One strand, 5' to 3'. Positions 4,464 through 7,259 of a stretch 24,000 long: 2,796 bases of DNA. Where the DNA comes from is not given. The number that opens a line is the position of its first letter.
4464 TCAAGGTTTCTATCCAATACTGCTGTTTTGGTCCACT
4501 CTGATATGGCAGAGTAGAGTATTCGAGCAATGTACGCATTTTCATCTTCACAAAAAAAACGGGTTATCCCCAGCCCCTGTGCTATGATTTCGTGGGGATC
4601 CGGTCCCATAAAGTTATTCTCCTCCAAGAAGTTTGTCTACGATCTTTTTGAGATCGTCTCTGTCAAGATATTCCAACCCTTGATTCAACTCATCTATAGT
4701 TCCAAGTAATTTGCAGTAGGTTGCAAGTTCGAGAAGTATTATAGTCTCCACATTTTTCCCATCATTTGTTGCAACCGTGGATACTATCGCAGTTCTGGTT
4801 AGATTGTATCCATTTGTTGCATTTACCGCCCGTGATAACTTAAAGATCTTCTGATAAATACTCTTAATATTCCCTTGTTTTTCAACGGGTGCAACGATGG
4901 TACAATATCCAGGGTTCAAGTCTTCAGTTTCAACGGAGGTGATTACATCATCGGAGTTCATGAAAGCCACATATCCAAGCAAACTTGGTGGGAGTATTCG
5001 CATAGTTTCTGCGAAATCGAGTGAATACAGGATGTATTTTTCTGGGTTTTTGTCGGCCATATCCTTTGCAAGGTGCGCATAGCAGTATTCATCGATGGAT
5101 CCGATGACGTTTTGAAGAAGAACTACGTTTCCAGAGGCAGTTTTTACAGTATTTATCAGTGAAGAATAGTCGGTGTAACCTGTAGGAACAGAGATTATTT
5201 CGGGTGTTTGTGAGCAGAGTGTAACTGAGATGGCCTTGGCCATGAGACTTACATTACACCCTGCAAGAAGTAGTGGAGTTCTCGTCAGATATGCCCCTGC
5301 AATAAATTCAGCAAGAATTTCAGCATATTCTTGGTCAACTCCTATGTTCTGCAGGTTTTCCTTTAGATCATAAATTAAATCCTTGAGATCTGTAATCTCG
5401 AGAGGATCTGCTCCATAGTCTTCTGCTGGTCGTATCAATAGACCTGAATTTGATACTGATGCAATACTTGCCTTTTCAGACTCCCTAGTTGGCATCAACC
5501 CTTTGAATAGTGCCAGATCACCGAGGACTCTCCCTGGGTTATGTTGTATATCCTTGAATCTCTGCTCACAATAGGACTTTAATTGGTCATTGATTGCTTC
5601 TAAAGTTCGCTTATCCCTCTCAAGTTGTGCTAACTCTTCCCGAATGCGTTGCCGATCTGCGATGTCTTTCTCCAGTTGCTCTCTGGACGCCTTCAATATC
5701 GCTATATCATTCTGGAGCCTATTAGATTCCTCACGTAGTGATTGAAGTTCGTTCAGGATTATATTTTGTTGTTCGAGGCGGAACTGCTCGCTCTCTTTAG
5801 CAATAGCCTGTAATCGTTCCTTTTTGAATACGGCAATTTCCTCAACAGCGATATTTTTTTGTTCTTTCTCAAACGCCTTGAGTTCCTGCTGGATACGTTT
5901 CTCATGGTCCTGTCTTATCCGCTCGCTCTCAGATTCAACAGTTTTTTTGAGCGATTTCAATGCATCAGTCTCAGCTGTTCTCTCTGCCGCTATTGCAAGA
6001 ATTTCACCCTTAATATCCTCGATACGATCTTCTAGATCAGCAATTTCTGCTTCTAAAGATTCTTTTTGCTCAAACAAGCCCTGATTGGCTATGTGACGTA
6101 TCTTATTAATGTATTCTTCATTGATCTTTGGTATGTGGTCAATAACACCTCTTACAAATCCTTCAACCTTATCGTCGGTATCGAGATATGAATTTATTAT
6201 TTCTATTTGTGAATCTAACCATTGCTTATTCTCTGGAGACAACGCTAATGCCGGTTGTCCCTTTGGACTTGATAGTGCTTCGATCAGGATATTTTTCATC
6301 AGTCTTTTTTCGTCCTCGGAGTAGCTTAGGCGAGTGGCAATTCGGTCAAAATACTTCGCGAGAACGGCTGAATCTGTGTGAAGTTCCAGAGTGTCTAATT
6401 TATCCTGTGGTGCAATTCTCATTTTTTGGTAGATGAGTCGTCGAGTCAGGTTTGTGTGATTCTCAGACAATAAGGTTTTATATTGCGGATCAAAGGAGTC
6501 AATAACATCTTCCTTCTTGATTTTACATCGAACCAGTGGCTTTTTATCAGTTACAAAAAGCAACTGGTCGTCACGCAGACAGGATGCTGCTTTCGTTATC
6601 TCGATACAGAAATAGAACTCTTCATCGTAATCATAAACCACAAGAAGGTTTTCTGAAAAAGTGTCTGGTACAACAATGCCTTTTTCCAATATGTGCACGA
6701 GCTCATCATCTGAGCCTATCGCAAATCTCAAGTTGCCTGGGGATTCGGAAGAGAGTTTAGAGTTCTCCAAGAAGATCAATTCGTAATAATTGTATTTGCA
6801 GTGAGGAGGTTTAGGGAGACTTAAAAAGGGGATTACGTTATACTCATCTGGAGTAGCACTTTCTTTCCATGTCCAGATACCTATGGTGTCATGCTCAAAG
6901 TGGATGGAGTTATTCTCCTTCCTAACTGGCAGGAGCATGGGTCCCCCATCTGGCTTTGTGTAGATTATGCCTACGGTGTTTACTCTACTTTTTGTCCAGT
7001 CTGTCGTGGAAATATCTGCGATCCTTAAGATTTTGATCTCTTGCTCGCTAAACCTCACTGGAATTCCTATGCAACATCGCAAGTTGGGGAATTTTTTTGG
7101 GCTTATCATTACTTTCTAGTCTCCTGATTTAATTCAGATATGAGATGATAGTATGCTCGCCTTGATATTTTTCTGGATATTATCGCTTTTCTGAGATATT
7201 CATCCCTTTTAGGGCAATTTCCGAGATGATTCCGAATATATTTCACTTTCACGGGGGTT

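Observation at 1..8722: Low-GC, translationally coupled four-gene cassette ending in a giant zinc-ribbon DEAH helicase: candidate uncharacterised anti-MGE system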

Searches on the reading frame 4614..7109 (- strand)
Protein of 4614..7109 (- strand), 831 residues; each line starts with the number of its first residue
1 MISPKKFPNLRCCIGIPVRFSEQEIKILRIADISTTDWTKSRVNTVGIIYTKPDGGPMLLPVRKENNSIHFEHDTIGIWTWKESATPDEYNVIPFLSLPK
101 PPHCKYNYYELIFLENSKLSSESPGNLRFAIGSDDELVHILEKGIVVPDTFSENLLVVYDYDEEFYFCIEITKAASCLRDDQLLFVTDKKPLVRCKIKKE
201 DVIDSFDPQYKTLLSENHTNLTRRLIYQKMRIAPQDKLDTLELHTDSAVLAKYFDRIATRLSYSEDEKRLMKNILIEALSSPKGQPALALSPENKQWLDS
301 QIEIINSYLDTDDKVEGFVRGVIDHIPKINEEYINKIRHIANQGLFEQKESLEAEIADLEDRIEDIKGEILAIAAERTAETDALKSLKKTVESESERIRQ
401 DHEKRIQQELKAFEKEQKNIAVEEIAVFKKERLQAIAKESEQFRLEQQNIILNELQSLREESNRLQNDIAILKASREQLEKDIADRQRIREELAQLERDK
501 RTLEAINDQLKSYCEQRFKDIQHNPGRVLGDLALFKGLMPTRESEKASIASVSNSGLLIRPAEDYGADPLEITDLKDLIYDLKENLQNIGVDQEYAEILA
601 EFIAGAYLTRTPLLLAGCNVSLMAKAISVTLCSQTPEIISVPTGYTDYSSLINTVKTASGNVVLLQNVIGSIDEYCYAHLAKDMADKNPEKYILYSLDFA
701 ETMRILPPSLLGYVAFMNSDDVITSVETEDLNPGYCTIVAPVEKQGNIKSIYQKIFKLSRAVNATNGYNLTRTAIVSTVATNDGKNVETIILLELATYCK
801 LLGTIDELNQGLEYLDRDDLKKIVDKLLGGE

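Call 6: search_protein_families(library=pfam, proteins=[window:4617-7109:-], max_evalue=0.1)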
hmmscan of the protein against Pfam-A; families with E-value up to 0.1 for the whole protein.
window:4617-7109:- (831 aa): 0 families

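Call 7: search_protein_families(library=padloc, proteins=[window:4617-7109:-], max_evalue=0.1)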
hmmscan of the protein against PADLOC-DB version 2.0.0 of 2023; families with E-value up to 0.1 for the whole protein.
window:4617-7109:- (831 aa): 6 families
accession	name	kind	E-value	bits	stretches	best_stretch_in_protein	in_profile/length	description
PDLC00007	DruC1|DruC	-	4.8e-11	39.9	1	385-632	226-455/659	Unknown function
PDLC00006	DruC1|DruC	-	1.8e-05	21.4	1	348-512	169-328/626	Unknown function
PDLC03865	LmuB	-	0.00083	15.6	1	253-512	244-495/1007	-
PDLC00580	JetC3|JetC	-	0.0011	15.2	1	293-517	214-439/1068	DUF3584 domain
PDLC00551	JetC2|JetC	-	0.018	10.9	1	345-514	746-918/1365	DUF3584 domain; MukB-like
PDLC00647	ZorA3|ZorA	-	0.03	10.8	1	351-521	303-473/780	MotA/ExbB/TolQ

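Call 10: search_protein_families(library=ncbifam, proteins=[window:4617-7109:-], max_evalue=0.01)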
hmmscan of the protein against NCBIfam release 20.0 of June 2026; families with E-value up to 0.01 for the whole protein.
window:4617-7109:- (831 aa): 4 families
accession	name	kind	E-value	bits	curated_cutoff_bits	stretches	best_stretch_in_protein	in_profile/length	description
NF041034.1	Rad50_Sulf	equivalog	9.4e-05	20.4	1000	1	330-523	169-362/872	DNA double-strand break repair ATPase Rad50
TIGR02168.1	SMC_prok_B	equivalog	0.0003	18.6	567.35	1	347-512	735-896/1181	chromosome segregation protein SMC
NF002572.0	PRK02224.1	equivalog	0.0063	14.8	1087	0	347-505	475-631/888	DNA double-strand break repair ATPase Rad50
TIGR02169.1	SMC_prok_A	equivalog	0.0065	14.2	729.4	1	341-514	232-392/1165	chromosome segregation protein SMC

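Call 11: find_encoding_contigs(protein=window:4614-7109:-, flank=10000, max_places=6)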
Protein window:4614-7109:- (831 aa): 5 contigs read that carry it; 5 places shown.
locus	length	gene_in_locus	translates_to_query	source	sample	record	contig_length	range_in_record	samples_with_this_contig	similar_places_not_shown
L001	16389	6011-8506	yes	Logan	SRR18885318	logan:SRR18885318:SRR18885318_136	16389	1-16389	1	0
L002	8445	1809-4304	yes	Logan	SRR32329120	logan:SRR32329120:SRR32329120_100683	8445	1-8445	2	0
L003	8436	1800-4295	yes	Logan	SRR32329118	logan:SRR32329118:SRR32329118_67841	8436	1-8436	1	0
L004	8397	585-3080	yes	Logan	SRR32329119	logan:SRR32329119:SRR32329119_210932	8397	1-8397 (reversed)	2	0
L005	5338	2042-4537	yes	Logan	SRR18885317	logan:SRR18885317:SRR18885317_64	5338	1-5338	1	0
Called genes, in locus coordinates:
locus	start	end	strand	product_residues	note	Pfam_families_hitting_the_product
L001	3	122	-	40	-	?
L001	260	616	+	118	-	-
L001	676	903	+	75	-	PF00352:TBP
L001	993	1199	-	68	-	-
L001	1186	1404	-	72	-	-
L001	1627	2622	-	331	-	PF08378:NERD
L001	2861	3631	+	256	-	PF13091:PLDc_2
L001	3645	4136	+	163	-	-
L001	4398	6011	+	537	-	-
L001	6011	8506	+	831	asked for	-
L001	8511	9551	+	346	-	-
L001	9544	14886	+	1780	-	PF00270:DEAD, PF04851:ResIII (faint), PF00270:DEAD (weak), PF27116:YjiV_N, PF00271:Helicase_C (weak), PF09369:MZB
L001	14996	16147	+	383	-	PF13395:HNH_4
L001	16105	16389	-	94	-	?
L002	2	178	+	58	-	?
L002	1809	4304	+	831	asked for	-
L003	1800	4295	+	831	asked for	-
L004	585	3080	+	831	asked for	-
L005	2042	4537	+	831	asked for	-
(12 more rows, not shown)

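Call 14: search_protein_families(library=padloc, proteins=[L001:9544-14883:+, L001:14996-16144:+, L001:260-613:+, L001:676-900:+, L001:993-1196:-, L001:1186-1401:-], max_evalue=0.1)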
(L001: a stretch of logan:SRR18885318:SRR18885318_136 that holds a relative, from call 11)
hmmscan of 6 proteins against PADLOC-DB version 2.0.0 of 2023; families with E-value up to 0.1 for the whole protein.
L001:9544-14883:+ (1780 aa): 34 families (the best 25 are shown)
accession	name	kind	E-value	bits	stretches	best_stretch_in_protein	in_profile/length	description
PDLC00013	DruE1|DruE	-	0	1932.1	1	2-1771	3-1774/1776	SNF2 family N-terminal domain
PDLC00014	DruE2|DruE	-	7.3e-191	635.1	2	18-776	16-848/1928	SNF2 family N-terminal domain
PDLC00015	DruE2|DruE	-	4.6e-182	606.1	2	20-770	19-802/1887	SNF2 family N-terminal domain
PDLC00037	DruE3|DruE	-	4.5e-175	583.1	3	1061-1725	1032-1717/2055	SNF2 family N-terminal domain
PDLC00051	DruE4|DruE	-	7.3e-173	575.5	3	4-593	4-570/1829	SNF2 family N-terminal domain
PDLC00036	DruE3|DruE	-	1.2e-128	428.5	4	1082-1695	1038-1669/2023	SNF2 family N-terminal domain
PDLC00035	DruE3|DruE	-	1.1e-112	375.9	4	262-767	206-673/1460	SNF2 family N-terminal domain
PDLC02896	DpdJ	-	2.5e-23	79.8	1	81-360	155-410/1487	DpdJ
PDLC03960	SngC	-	4.9e-22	76.5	2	1093-1219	312-422/720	-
PDLC02503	BrxHI|BrxHII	-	9.4e-15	51.9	2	1102-1147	301-346/698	BrxHI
PDLC02893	DpdJ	-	5.8e-13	45.7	1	82-346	166-410/876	DpdJ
PDLC02898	DpdJ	-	3.1e-12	44.1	1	107-346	184-410/506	DpdJ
PDLC02569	DrmA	-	4.9e-12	42.4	2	1102-1150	832-881/1095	DrmA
PDLC02570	DrmA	-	6.5e-12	42.6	2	1101-1166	583-647/851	DrmA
PDLC01196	Cas3d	-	1.5e-09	35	1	90-170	13-78/594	CAS-I-D; effector_G3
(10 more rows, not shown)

L001:14996-16144:+ (383 aa): 5 families
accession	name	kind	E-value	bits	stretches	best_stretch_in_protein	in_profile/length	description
PDLC01256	Cas9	-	0.00022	18.2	1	264-322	514-572/711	"CAS-II-A,CAS-II-B,CAS-II-C; effector__SPE"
PDLC00973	Cas9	-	0.0022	14.6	1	264-316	607-664/830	CRISPR subtype II RNA-guided endonuclease Cas9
PDLC01460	Cas9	-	0.0035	13.6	1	264-322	502-562/901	"CAS-II-A,CAS-II-B,CAS-II-C; effector__SPE"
PDLC04262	PDC-M01B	-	0.043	11.6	1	243-310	61-126/259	-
PDLC01580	Cas9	-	0.077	9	1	277-314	840-877/1329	"CAS-II-A,CAS-II-B,CAS-II-C; effector__SPE"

L001:260-613:+ (118 aa): 0 families

L001:676-900:+ (75 aa): 0 families

L001:993-1196:- (67 aa): 0 families

L001:1186-1401:- (71 aa): 0 families

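Call 15: search_protein_families(library=pfam, proteins=[L001:9544-14883:+, L001:14996-16144:+, L001:260-613:+, L001:676-900:+, L001:993-1196:-, L001:1186-1401:-], max_evalue=0.1)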
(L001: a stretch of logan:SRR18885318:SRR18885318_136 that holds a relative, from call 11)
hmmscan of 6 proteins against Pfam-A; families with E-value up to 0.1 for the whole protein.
L001:9544-14883:+ (1780 aa): 7 families
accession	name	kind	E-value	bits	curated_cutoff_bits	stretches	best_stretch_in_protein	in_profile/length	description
PF00270.35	DEAD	-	2.5e-21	76.6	26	2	94-174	2-73/167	DEAD/DEAH box helicase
PF09369.15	MZB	-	7.8e-11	43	24.2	1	1576-1656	2-80/80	MrfA Zn-binding domain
PF00271.37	Helicase_C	-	4.2e-07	30.7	23.5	1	1100-1144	66-110/110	Helicase conserved C-terminal domain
PF04851.21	ResIII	-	2.2e-06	28.1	22.5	1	91-176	3-83/164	Type III restriction enzyme, res subunit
PF25199.1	nSTAND_NTPase5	-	0.0022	18.3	34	0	717-778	84-143/145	Novel STAND NTPase 5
PF25207.1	DUF7837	-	0.035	14.6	27.8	0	1403-1415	6-18/47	Domain of unknown function (DUF7837)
PF13248.11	Zn_ribbon_3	-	0.097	12.6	27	0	555-568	13-26/26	zinc-ribbon domain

L001:14996-16144:+ (383 aa): 1 family
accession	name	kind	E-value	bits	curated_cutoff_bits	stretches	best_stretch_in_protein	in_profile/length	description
PF13395.12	HNH_4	-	4.1e-08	33.5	22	1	264-312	1-53/54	HNH endonuclease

L001:260-613:+ (118 aa): 0 families

L001:676-900:+ (75 aa): 1 family
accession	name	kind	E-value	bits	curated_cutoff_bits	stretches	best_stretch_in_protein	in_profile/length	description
PF00352.27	TBP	-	5.7e-13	49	22.9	1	3-67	12-78/85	Transcription factor TFIID (or TATA-binding protein, TBP)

L001:993-1196:- (67 aa): 0 families

L001:1186-1401:- (71 aa): 1 family
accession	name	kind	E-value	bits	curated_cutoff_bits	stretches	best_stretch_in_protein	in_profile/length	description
PF03458.18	Gly_transporter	-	0.063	13.6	23.5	1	2-21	24-43/78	Glycine transporter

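Call 26: search_dna_similar(query=L001:9544-14883:+, collection=plasmids, mode=protein, max_rows=15)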
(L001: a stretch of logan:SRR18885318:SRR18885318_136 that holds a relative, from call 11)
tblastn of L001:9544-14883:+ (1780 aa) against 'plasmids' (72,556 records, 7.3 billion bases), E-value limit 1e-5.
Records with a match: 164; places in all: 188; records where one place covers at least 80% of the query: 9.
Best place of each record, by identity: <60% 164.
By first word of the organism name: Deinococcus 17; Escherichia 16; Thermus 9; Nostoc 8; Sinorhizobium 8; Roseomonas 6; Rhizobium 5; Planktothrix 5; Mesorhizobium 4; Streptomyces 4; and 62 more.
By predicted mobility (MOB-suite, as given by PLSDB): non-mobilizable 91; conjugative 38; mobilizable 35.
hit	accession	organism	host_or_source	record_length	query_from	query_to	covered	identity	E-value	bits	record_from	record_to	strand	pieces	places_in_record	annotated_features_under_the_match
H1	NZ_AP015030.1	Pseudomonas putida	-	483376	6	1705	91%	32.5%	3e-174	760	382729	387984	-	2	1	DEAD/DEAH box helicase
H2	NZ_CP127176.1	Natrialbaceae archaeon AArc-T1-2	sediments,sediments from hypersaline ...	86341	5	1705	96%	30.9%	0e+0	622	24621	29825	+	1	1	DEAD/DEAH box helicase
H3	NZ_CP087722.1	Halalkaliarchaeum sp. AArc-CO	Kulunda Steppe hypersaline lake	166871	5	1705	96%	30.8%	0e+0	631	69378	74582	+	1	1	DEAD/DEAH box helicase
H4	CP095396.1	Natribaculum longum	cell culture,saline soil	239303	5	1734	97%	30.2%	0e+0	626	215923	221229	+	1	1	record has no annotation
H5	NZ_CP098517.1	Haloplanus sp. GDY1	cell culture,salt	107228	5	1705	96%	30.6%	0e+0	622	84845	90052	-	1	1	DEAD/DEAH box helicase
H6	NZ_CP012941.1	Ralstonia solanacearum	plantain,cell culture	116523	5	1705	90%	31.6%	2e-167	731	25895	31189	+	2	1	DEAD/DEAH box helicase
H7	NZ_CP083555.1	Leisingera sp. S132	-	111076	20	1767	84%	32.0%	3e-59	577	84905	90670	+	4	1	DEAD/DEAH box helicase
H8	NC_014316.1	Nitrosococcus watsonii C-113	-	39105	5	1686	90%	29.0%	5e-121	533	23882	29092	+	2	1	DEAD/DEAH box helicase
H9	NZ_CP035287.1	Paracoccus versutus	whole organism,soil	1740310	8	1708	80%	31.9%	6e-64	601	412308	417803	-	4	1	none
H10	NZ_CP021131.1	Meiothermus taiwanensis WR-220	-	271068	17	1687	80%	29.8%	4e-68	468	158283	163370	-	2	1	DEAD/DEAH box helicase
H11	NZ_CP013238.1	Clostridium butyricum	Microbial isolate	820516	16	1678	74%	26.7%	4e-39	334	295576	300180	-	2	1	DEAD/DEAH box helicase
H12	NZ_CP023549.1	Rhodobacter sp. CZR27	cell culture,paddy soil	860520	5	1725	70%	25.5%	3e-34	299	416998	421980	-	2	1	DEAD/DEAH box helicase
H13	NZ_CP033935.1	Chryseobacterium balustinum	fish,pure isolate,blood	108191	1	1689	68%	25.6%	2e-35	277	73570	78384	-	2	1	DEAD/DEAH box helicase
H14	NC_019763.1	Oscillatoria nigro-viridis PCC 7112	-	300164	20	1360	63%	27.4%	1e-52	327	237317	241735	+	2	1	DEAD/DEAH box helicase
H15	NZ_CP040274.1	Nostoc sp. C052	Blasia pusilla,pure culture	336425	20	1373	62%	27.2%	6e-54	310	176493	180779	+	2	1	DEAD/DEAH box helicase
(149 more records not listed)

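Call 27: get_annotated_region(hit=H1, flank=9000)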
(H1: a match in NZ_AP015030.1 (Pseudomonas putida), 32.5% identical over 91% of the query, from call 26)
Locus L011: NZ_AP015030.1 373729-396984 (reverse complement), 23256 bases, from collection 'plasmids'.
description: Pseudomonas putida strain KF715 plasmid pKF715A, complete sequence
organism: Pseudomonas putida (NCBI taxid 303)
taxonomy: Bacteria; Pseudomonadota; Gammaproteobacteria; Pseudomonadales; Pseudomonadaceae; Pseudomonas; Pseudomonas putida
host: -; source: -; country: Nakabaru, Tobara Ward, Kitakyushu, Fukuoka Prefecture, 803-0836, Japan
typing (MOB-suite, as given by PLSDB): conjugative; replicon IncP; relaxase MOBF,MOBH; mating-pair formation MPF_T
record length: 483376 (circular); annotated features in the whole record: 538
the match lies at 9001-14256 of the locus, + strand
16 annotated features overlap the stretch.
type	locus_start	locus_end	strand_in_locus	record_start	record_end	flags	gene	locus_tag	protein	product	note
CDS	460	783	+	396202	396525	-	-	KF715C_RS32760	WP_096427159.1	transposase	GO:0006313 - DNA transposition [Evidence IEA]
CDS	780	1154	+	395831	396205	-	tnpB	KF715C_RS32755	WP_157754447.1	IS66 family insertion sequence element accessory protein TnpB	-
CDS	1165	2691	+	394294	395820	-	-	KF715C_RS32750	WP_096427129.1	IS66 family transposase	-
CDS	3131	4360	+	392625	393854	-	-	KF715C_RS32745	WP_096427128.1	Druantia anti-phage system protein DruA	-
CDS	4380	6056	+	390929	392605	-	-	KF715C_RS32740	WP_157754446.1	hypothetical protein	-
CDS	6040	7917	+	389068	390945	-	-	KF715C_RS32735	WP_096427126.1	hypothetical protein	-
CDS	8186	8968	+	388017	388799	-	-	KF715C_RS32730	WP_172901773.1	hypothetical protein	-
CDS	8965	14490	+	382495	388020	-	-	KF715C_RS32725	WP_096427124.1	DEAD/DEAH box helicase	-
CDS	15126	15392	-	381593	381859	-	-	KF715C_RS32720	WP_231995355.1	MbcA/ParS/Xre antitoxin family protein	-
CDS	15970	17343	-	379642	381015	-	-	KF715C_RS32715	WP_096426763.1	IS1182 family transposase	-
CDS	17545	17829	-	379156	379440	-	-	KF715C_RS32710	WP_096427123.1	helix-turn-helix transcriptional regulator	-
CDS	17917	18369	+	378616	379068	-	-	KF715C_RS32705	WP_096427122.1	hypothetical protein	-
CDS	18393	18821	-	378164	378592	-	-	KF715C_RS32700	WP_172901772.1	TetR family transcriptional regulator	-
CDS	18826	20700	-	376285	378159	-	-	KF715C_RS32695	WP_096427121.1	integrase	-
CDS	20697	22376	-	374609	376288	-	-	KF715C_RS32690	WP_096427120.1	hypothetical protein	-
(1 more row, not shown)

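Call 28: get_annotated_region(hit=H2, flank=9000)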
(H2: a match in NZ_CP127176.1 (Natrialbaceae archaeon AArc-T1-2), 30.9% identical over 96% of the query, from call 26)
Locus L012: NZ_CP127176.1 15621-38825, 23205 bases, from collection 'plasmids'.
description: Natrialbaceae archaeon AArc-T1-2 plasmid plAArc-T1-2-S, complete sequence
organism: Natrialbaceae archaeon AArc-T1-2 (NCBI taxid 3053904)
taxonomy: Archaea; Euryarchaeota; Halobacteria; Halobacteriales; Natrialbaceae; Natrarchaeobaculum; Natrialbaceae archaeon AArc-T1-2
host: -; source: sediments,sediments from hypersaline soda lakes; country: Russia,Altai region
typing (MOB-suite, as given by PLSDB): non-mobilizable
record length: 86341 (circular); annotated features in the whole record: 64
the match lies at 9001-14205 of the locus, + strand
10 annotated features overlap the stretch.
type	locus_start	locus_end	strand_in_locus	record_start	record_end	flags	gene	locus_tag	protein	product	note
CDS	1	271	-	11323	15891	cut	-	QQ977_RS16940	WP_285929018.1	DNA translocase FtsK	-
CDS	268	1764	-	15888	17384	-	-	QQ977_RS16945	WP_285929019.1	hypothetical protein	-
CDS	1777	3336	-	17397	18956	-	-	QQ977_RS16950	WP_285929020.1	hypothetical protein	-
CDS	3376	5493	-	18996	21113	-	-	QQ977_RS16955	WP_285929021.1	Druantia anti-phage system protein DruA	-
CDS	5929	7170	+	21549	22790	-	-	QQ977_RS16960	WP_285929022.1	hypothetical protein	-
CDS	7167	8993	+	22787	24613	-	-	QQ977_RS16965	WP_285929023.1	hypothetical protein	-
CDS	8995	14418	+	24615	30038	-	-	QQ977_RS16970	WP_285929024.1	DEAD/DEAH box helicase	-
CDS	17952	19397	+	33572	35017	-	-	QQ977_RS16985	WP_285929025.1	ribonuclease H-like domain-containing protein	-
CDS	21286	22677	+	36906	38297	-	-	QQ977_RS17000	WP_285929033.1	AAA family ATPase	-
CDS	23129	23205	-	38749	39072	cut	-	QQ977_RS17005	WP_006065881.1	hypothetical protein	-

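Call 29: get_annotated_region(hit=H6, flank=9000)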
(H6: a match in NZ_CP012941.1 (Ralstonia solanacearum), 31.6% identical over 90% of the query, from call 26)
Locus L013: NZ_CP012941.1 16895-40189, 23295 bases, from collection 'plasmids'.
description: Ralstonia solanacearum strain UW163 plasmid pUW163a, complete sequence
organism: Ralstonia solanacearum (NCBI taxid 305)
taxonomy: Bacteria; Pseudomonadota; Betaproteobacteria; Burkholderiales; Burkholderiaceae; Ralstonia; Ralstonia solanacearum
host: -; source: plantain,cell culture; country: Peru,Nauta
typing (MOB-suite, as given by PLSDB): mobilizable; replicon rep_cluster_213; relaxase MOBP
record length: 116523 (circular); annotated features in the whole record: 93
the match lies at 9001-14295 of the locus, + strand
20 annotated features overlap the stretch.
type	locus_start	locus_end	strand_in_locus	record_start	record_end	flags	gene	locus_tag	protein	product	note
CDS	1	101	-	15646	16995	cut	-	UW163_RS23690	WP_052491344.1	P-loop NTPase fold protein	-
CDS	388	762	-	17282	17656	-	-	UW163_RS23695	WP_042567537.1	hypothetical protein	-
CDS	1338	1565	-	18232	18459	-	-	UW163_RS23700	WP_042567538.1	hypothetical protein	-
CDS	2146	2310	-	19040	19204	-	-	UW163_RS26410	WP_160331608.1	hypothetical protein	-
CDS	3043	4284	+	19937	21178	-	-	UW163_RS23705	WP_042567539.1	Druantia anti-phage system protein DruA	-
CDS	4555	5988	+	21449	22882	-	-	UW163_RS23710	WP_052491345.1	hypothetical protein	-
CDS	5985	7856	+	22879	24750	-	-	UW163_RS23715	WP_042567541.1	hypothetical protein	-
CDS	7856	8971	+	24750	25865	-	-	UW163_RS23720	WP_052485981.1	hypothetical protein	-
CDS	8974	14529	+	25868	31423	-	-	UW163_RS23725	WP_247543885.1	DEAD/DEAH box helicase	-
CDS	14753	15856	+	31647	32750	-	-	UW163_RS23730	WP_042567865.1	hypothetical protein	-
CDS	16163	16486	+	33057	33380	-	-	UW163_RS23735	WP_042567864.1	hypothetical protein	-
CDS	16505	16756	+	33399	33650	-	-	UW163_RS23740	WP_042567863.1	hypothetical protein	-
CDS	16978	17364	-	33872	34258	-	-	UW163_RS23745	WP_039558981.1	type II toxin-antitoxin system VapC family toxin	-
CDS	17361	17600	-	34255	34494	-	-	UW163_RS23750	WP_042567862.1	type II toxin-antitoxin system prevent-host-death family antitoxin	GO:0008219 - cell death [Evidence IEA]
CDS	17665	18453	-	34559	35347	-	-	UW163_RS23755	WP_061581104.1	hypothetical protein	-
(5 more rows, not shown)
